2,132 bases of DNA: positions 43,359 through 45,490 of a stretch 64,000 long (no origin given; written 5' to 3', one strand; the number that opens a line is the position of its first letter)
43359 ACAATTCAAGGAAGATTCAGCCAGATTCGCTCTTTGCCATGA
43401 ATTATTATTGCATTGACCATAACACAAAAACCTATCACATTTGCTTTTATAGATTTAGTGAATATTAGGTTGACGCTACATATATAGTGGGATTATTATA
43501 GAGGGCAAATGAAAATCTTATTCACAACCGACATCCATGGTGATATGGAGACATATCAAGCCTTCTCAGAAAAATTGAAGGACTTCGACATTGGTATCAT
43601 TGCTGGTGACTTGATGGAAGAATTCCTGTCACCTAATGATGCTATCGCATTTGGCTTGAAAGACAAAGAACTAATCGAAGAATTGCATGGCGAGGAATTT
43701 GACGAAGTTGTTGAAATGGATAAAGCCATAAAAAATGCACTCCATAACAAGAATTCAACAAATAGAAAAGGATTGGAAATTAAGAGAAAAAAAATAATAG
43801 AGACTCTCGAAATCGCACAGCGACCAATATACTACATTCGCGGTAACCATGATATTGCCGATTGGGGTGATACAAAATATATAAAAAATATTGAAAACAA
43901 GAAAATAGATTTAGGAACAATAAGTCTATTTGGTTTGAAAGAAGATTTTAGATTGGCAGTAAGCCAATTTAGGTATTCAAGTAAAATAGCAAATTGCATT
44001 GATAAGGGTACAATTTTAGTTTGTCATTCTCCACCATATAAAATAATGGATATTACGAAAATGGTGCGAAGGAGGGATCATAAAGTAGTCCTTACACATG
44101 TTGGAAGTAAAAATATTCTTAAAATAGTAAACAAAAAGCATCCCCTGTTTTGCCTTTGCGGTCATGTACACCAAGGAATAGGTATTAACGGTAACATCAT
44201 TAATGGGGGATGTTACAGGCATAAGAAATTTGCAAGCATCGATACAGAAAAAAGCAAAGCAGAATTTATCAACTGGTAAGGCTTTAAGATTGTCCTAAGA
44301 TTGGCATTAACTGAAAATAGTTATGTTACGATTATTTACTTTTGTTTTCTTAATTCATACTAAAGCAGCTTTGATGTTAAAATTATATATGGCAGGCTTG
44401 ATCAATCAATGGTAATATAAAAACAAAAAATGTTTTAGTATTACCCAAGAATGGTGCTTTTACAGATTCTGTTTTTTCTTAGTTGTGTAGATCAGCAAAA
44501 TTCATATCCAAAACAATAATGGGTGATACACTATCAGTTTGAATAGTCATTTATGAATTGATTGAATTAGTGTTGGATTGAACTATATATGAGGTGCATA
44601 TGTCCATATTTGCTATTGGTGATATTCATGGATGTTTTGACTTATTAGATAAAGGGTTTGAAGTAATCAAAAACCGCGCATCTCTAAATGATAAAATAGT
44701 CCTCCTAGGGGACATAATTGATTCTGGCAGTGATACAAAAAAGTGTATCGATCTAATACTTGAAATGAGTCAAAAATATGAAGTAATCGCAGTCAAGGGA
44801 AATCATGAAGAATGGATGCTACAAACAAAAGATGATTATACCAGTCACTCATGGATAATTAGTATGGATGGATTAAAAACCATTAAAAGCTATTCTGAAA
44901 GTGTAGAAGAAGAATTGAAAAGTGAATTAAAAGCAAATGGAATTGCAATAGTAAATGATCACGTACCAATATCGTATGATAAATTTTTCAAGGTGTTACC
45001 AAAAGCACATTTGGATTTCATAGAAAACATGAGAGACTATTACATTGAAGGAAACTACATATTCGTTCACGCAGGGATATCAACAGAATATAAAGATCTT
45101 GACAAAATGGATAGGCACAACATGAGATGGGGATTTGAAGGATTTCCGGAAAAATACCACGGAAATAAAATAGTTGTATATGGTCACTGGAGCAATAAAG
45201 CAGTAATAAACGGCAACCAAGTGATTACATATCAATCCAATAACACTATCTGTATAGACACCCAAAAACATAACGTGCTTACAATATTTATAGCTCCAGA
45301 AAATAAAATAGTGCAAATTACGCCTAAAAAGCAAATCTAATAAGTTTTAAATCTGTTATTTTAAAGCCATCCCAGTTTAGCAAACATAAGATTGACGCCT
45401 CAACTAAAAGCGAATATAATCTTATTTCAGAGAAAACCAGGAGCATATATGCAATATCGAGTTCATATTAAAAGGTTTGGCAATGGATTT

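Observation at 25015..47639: Island cargo is dominated by enzymes that erase protein modifications, with no writers, toxins or phage genes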

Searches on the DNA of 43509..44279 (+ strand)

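Call 40: build_rna_model(alignment_id=A3)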
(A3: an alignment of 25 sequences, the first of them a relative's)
Model R1 built from alignment A3 (25 sequences, 116 columns); structure: RNAalifold consensus.
model positions 107; base pairs 36; branch points 0; effective number of sequences 1.78; information 0.59 bits per position. Calibrated on 0.2 Mb of random sequence (short: E-values are rough).
structure used (alignment columns):
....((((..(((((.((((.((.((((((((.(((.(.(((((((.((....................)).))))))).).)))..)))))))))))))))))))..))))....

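Call 41: search_with_rna_model(model_id=R1, source=window, filters=off, max_evalue=10, show_alignments=3)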
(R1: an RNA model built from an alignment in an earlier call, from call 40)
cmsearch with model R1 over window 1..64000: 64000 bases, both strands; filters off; matches with E-value up to 10: 15.
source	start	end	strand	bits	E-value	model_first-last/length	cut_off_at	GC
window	40357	40429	+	17.1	0.019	1-107/107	no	0.25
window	1403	1432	-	12.4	0.43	1-107/107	no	0.43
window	55522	55570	-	11.9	0.6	1-107/107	no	0.57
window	58945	59022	+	11.6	0.74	1-107/107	no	0.64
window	18030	18110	+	10.4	1.6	1-107/107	no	0.68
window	18030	18110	-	10.1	2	1-107/107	no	0.68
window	1403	1432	+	9.9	2.2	1-107/107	no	0.43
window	51273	51314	-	9.4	3.1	1-107/107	no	0.48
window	39794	39832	+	9.3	3.4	1-107/107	no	0.31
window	31573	31652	+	8.7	4.9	1-107/107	no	0.26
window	29580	29607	+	8.7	4.9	1-107/107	no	0.14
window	43350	43453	-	8.4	6.1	1-107/107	no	0.31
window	11927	11993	-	8.3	6.4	1-107/107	no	0.66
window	49320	49393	+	8.1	7.4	1-107/107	no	0.32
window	62465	62504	-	7.8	9.5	1-107/107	no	0.68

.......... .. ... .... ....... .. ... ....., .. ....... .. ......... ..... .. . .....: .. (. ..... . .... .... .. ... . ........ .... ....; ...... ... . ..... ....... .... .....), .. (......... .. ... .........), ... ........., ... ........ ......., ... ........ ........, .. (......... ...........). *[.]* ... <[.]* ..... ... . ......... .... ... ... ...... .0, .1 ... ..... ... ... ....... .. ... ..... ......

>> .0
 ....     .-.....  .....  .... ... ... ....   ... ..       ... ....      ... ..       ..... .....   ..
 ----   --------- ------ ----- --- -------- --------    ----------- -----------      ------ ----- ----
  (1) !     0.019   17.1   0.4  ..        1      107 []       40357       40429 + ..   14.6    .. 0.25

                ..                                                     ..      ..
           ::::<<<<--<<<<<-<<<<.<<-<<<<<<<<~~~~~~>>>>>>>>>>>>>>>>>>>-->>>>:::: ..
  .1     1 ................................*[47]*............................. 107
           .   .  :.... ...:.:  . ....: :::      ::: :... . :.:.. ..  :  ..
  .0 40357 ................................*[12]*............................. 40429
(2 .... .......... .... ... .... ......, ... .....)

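Call 42: search_with_rna_model(model_id=R1, sources=[L004, L005, L007, L008, L009, L001, L002, L006], max_evalue=0.01)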
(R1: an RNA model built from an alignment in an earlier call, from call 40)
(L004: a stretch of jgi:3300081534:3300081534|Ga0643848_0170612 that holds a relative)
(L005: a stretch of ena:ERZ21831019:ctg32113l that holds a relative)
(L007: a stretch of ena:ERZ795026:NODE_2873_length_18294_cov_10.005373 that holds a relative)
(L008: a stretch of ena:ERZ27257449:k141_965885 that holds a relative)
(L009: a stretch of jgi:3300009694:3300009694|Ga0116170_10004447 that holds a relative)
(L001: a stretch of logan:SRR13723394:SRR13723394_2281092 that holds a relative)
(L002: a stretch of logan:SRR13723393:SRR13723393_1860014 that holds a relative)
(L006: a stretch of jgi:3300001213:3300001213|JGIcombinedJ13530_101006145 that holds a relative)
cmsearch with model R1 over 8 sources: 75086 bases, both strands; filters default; matches with E-value up to 0.01: 103.
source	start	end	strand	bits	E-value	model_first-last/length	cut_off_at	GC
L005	8610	8716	+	124.2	2.2e-33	1-107/107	no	0.52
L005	2649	2755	+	122.1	9.2e-33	1-107/107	no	0.51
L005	20302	20408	+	121.2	1.6e-32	1-107/107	no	0.52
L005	17846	17952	+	120.2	3.4e-32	1-107/107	no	0.51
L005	1200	1305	+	119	7.3e-32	1-107/107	no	0.53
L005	6843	6948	+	118.8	8.5e-32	1-107/107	no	0.51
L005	18521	18628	+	116.6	3.5e-31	1-107/107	no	0.5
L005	15070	15175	+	116.4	4.1e-31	1-107/107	no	0.42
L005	19154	19259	+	114.7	1.2e-30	1-107/107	no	0.46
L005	500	605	+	114.6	1.4e-30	1-107/107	no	0.46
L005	4179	4285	+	112.5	5.4e-30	1-107/107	no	0.45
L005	11359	11464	+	112.3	6.4e-30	1-107/107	no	0.48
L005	1992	2097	+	112.2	6.5e-30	1-107/107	no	0.49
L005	12732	12845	+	112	7.8e-30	1-107/107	no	0.53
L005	19718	19823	+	111.7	9.6e-30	1-107/107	no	0.46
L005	1596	1701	+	111.1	1.4e-29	1-107/107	no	0.5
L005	3584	3697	+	109.9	3.2e-29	1-107/107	no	0.53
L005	17133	17238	+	109.3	4.7e-29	1-107/107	no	0.53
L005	10788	10895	+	108.4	8.7e-29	1-107/107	no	0.51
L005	13687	13791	+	108.3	9.3e-29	1-107/107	no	0.44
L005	15467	15577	+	107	2.2e-28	1-107/107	no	0.5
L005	14423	14528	+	105.1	7.5e-28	1-107/107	no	0.45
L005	7758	7862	+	105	8.4e-28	1-107/107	no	0.41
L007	3095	3206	+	81.1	6.6e-21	1-107/107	no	0.56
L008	2739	2850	+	81.1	6.6e-21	1-107/107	no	0.56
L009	2825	2936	+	81.1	6.6e-21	1-107/107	no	0.56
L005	9859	9964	+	80.3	1.1e-20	1-107/107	no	0.52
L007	3823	3934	+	77.2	8.9e-20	1-107/107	no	0.59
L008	3467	3578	+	77.2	8.9e-20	1-107/107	no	0.59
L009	3553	3664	+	77.2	8.9e-20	1-107/107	no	0.59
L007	988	1099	+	75.9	2.2e-19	1-107/107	no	0.55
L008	632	743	+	75.9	2.2e-19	1-107/107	no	0.55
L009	718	829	+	75.9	2.2e-19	1-107/107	no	0.55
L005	16420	16532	+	69.9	1.2e-17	1-107/107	no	0.52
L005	6843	6948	-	69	2.2e-17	1-107/107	no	0.51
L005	19154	19259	-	67.5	5.7e-17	1-107/107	no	0.46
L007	2402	2512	+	67.2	6.9e-17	1-107/107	no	0.5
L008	2046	2156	+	67.2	6.9e-17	1-107/107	no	0.5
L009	2132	2242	+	67.2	6.9e-17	1-107/107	no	0.5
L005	500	605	-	67.1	7.8e-17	1-107/107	no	0.46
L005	11359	11464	-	65.9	1.7e-16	1-107/107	no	0.48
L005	15070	15175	-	65.5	2.3e-16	1-107/107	no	0.42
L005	19718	19823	-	65.4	2.4e-16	1-107/107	no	0.46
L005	4179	4285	-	64.7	3.7e-16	1-107/107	no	0.45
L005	17846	17952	-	64.6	4e-16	1-107/107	no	0.51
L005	13687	13791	-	64.5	4.2e-16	1-107/107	no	0.44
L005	20302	20408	-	62.8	1.3e-15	1-107/107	no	0.52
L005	8610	8716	-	62.5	1.6e-15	1-107/107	no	0.52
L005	2649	2755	-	62.3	1.8e-15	1-107/107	no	0.51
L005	17133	17238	-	61.4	3.4e-15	1-107/107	no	0.53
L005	1200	1305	-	60.5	6e-15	1-107/107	no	0.53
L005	7758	7862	-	59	1.6e-14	1-107/107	no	0.41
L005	18521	18628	-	59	1.6e-14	1-107/107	no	0.5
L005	10788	10895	-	58.2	2.8e-14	1-107/107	no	0.51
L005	14423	14528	-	58.2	2.9e-14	1-107/107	no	0.45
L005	1992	2097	-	57.7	3.9e-14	1-107/107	no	0.49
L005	1596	1701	-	56.6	8.4e-14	1-107/107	no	0.5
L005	12732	12845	-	55.5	1.7e-13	1-107/107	no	0.53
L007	6485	6597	+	54.9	2.6e-13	1-107/107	no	0.62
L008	6129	6241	+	54.9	2.6e-13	1-107/107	no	0.62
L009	6215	6327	+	54.9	2.6e-13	1-107/107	no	0.62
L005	15467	15577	-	53.5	6.6e-13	1-107/107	no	0.5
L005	3584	3697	-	53.4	6.9e-13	1-107/107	no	0.53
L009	7272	7384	+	46.4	7.4e-11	1-107/107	no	0.56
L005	9859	9964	-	42.8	8.3e-10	1-107/107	no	0.52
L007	7542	7654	+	41.7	1.6e-09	1-107/107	no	0.56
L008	7186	7298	+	41.7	1.6e-09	1-107/107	no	0.56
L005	16420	16532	-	40.3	4.3e-09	1-107/107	no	0.52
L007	4882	4993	+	38.6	1.3e-08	1-107/107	no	0.55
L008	4526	4637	+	38.6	1.3e-08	1-107/107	no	0.55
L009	4612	4723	+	38.6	1.3e-08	1-107/107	no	0.55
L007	9085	9197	+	37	3.7e-08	1-107/107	no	0.6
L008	8729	8841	+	37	3.7e-08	1-107/107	no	0.6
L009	8815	8927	+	37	3.7e-08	1-107/107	no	0.6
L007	12327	12438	+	32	1e-06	1-107/107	no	0.64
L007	4662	4765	+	32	1.1e-06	1-107/107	no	0.52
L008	4306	4409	+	32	1.1e-06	1-107/107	no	0.52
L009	4392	4495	+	32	1.1e-06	1-107/107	no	0.52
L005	8935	9041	+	31.5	1.5e-06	1-107/107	no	0.47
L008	11970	12081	+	31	2.1e-06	1-107/107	no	0.63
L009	12058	12169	+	31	2.1e-06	1-107/107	no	0.63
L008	12897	13009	+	29.9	4.3e-06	1-107/107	no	0.62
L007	13254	13366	+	28.9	8.6e-06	1-107/107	no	0.61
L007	5946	6059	+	27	3e-05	1-107/107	no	0.56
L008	5590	5703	+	27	3e-05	1-107/107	no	0.56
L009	5676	5789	+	27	3e-05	1-107/107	no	0.56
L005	11682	11788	+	26.7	3.7e-05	1-107/107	no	0.48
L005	9238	9344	+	25.7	7.3e-05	1-107/107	no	0.49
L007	3095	3206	-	24.3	0.00018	1-107/107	no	0.56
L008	2739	2850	-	24.3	0.00018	1-107/107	no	0.56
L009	2825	2936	-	24.3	0.00018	1-107/107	no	0.56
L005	2857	2963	+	24.2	0.00019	1-107/107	no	0.5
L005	2946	3015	-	24.2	0.00019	1-107/107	no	0.39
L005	9327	9396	-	24.2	0.00019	1-107/107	no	0.39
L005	796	865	-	24.2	0.0002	1-107/107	no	0.4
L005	707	813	+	23.3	0.00036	1-107/107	no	0.51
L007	988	1099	-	23.3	0.00036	1-107/107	no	0.55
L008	632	743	-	23.3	0.00036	1-107/107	no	0.55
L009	718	829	-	23.3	0.00036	1-107/107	no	0.55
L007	3823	3934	-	21.8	0.00094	1-107/107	no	0.59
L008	3467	3578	-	21.8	0.00094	1-107/107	no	0.59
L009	3553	3664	-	21.8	0.00094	1-107/107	no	0.59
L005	11755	11853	-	21.1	0.0016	1-107/107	no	0.48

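Call 46: search_with_rna_model(model_id=R1, sources=[L010, L011, L012, L013, L014, L015, L016, L017, L018, L019, L036, L066], max_evalue=0.01)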
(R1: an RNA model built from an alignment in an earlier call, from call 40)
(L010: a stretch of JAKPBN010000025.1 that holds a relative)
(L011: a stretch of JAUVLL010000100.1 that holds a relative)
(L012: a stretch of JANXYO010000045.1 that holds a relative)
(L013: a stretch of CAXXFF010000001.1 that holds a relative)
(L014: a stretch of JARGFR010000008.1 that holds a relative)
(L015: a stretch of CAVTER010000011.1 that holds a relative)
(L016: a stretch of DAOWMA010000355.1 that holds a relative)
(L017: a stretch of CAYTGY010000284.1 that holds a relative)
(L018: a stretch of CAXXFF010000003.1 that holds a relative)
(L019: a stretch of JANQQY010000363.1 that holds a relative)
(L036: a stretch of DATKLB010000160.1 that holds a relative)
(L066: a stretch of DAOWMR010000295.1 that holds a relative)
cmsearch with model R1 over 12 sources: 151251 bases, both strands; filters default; matches with E-value up to 0.01: 9.
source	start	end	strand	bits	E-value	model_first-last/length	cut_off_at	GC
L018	20006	20176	+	49.4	1.9e-11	1-107/107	no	0.44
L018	7701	7875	+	43.6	9.4e-10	1-107/107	no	0.41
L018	9759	9929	+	38.4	3.1e-08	1-107/107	no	0.46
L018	5932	6095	+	31.9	2.3e-06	5-104/107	no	0.46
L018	11285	11469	+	31.1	4.1e-06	1-107/107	no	0.38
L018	18713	18878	+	30.4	6.2e-06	5-107/107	no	0.45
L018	7198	7382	+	28.1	2.8e-05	1-107/107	no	0.43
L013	5469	5634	+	25.6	0.00016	5-107/107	no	0.41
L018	17705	17889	+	21.2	0.0028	1-107/107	no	0.42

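Call 67: search_with_rna_model(model_id=R1, sources=[L076, L077, L078, L079, L080, L081, L082, L083, L084, L085, L086, L087, L088, L089, L090, L091, L092, L093, L094, L095, L096, L097, L098, L099, L100, L101, L102, L103, L104, L105, L106, L107, L108, L109, L110, L111, L112, L113, L114, L115, L116, L117, L118, L119, L120, L121, L122, L123, L124, L125, L126, L127, L128, L129, L130, L131, L132, L133, L134, L135, L136, L137, L138, L139, L140, L141, L142, L143, L144, L145, L146, L147, L148, L149, L150, L151, L152, L153, L154, L155], max_evalue=0.01)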
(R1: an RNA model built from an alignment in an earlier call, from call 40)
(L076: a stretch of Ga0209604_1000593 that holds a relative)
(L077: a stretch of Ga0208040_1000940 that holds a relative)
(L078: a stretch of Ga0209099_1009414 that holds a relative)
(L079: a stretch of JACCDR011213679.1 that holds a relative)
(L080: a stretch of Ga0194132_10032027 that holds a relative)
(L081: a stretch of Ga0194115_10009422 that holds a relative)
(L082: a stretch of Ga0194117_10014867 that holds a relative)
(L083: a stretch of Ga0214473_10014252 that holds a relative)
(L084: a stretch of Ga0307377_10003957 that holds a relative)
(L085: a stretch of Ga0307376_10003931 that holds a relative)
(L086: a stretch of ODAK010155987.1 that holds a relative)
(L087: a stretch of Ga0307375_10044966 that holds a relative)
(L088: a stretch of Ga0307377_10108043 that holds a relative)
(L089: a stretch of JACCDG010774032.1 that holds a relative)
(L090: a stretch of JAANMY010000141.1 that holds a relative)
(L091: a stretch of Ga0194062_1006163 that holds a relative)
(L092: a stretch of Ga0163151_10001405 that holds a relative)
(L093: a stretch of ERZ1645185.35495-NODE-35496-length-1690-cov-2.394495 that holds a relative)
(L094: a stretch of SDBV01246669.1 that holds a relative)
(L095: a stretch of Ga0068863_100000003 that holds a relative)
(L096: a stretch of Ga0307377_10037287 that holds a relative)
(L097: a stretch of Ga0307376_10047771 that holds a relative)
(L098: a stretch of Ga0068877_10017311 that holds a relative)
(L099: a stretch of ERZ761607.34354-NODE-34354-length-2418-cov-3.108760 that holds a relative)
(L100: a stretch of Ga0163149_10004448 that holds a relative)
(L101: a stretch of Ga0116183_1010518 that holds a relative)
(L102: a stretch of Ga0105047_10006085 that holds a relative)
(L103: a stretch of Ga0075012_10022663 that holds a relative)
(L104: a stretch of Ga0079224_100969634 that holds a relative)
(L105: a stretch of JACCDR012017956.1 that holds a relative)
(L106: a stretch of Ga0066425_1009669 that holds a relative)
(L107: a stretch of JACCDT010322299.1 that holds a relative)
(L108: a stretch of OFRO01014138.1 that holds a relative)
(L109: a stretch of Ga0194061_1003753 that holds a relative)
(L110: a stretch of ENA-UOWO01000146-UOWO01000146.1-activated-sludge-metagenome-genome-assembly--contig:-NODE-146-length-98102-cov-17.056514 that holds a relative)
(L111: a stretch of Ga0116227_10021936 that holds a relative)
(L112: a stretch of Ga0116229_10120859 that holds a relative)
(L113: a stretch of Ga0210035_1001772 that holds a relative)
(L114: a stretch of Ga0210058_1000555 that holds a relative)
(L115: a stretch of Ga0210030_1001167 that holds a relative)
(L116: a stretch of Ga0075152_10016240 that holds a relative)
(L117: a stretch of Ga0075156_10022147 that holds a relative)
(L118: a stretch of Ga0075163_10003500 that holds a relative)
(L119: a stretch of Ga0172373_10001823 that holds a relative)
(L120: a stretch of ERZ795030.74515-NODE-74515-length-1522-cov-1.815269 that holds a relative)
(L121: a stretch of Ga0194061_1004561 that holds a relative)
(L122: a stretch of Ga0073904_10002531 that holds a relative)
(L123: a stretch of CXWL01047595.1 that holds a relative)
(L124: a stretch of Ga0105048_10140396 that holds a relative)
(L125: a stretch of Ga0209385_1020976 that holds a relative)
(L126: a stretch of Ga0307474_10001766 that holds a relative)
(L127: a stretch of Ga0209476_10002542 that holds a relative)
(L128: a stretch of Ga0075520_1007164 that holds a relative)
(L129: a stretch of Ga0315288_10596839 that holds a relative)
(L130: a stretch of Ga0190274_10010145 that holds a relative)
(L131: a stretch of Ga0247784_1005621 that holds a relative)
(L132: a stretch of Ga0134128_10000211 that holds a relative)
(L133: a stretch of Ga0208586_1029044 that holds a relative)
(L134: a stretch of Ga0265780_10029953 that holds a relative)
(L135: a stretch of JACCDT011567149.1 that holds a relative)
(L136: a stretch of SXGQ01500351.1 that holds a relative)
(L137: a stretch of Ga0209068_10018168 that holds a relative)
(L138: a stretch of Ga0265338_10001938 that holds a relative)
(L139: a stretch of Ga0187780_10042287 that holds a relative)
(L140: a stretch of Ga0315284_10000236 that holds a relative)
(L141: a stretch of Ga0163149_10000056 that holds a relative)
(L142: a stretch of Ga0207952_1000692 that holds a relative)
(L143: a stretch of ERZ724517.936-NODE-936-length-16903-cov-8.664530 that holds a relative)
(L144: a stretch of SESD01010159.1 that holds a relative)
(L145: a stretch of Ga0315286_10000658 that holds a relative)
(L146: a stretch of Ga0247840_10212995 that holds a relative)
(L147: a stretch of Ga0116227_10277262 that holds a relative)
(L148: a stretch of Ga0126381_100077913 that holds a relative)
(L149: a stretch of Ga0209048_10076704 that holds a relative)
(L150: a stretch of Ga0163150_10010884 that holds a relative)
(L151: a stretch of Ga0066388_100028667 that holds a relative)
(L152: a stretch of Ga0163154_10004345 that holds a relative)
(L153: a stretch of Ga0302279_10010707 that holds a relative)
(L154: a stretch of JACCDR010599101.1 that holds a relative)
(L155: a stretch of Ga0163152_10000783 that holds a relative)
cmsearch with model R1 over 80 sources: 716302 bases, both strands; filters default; matches with E-value up to 0.01: 0.
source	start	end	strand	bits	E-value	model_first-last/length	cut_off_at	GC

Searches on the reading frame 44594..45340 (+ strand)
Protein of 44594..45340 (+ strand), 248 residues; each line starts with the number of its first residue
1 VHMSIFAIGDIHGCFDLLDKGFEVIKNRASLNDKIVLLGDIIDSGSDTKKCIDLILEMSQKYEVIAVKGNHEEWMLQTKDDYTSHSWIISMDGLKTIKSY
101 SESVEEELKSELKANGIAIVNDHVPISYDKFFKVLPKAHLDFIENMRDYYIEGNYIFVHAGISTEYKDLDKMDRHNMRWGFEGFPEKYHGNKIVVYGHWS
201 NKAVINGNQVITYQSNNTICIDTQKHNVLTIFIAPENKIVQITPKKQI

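Call 6: search_protein_families(library=pfam, max_evalue=0.01, proteins=[window:44594-45340:+])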
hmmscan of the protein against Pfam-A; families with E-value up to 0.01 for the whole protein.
window:44594-45340:+ (248 aa): 3 families
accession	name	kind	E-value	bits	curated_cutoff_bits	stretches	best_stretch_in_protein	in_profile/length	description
PF00149.33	Metallophos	-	2.9e-14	54.4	21.5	1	3-202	1-159/191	Calcineurin-like phosphoesterase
PF12850.12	Metallophos_2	-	6.3e-07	30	27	1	3-123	1-90/154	Calcineurin-like phosphoesterase superfamily domain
PF14582.11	Metallophos_3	-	0.0015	18.3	28.2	1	4-49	7-50/259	Metallophosphoesterase, calcineurin superfamily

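Call 56: search_protein_families(library=padloc, max_evalue=0.001, proteins=[window:44594-45340:+])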
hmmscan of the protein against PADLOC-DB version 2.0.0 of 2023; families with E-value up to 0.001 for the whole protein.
window:44594-45340:+ (248 aa): 0 families

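Call 77: search_protein_families(library=ncbifam, max_evalue=0.00001, proteins=[window:44594-45340:+])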
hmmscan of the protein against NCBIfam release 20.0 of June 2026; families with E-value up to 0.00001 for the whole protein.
window:44594-45340:+ (248 aa): 6 families
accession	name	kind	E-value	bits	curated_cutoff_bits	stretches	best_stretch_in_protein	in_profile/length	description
NF001204.0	PRK00166.1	equivalog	8.3e-14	51.5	176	1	3-84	1-79/276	symmetrical bis(5'-nucleosyl)-tetraphosphatase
TIGR04075.1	bacter_Pnkp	equivalog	9.1e-13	47.3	750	1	7-245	184-414/851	polynucleotide kinase-phosphatase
NF008516.0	PRK11439.1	equivalog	9.5e-13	48.6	326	1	5-90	19-99/218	protein-serine/threonine phosphatase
NF010148.0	PRK13625.1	equivalog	1.6e-07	31.1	340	1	4-238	2-226/245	bis(5'-nucleosyl)-tetraphosphatase PrpE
NF007425.0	PRK09968.1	equivalog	3.2e-07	30.3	332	1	4-90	16-97/218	protein-serine/threonine phosphatase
TIGR00668.1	apaH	equivalog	6.4e-06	25.8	222.85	0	3-80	1-75/279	bis(5'-nucleosyl)-tetraphosphatase (symmetrical) ApaH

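Call 110: search_solved_structures(query=window:44594-45340:+, max_evalue=0.00001)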
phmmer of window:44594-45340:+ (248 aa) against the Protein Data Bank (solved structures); distinct sequences matched with E-value up to 0.00001: 3.
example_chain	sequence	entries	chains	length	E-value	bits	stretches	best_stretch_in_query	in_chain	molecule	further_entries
1g5b_A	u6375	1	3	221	1.4e-07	34.4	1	3-95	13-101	SERINE/THREONINE PROTEIN PHOSPHATASE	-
4j6o_A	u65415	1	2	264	1.4e-06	31.1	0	7-243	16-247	Metallophosphoesterase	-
9t9n_A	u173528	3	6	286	3.7e-06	29.8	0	2-77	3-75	Bis(5'-nucleosyl)-tetraphosphatase, symmetrical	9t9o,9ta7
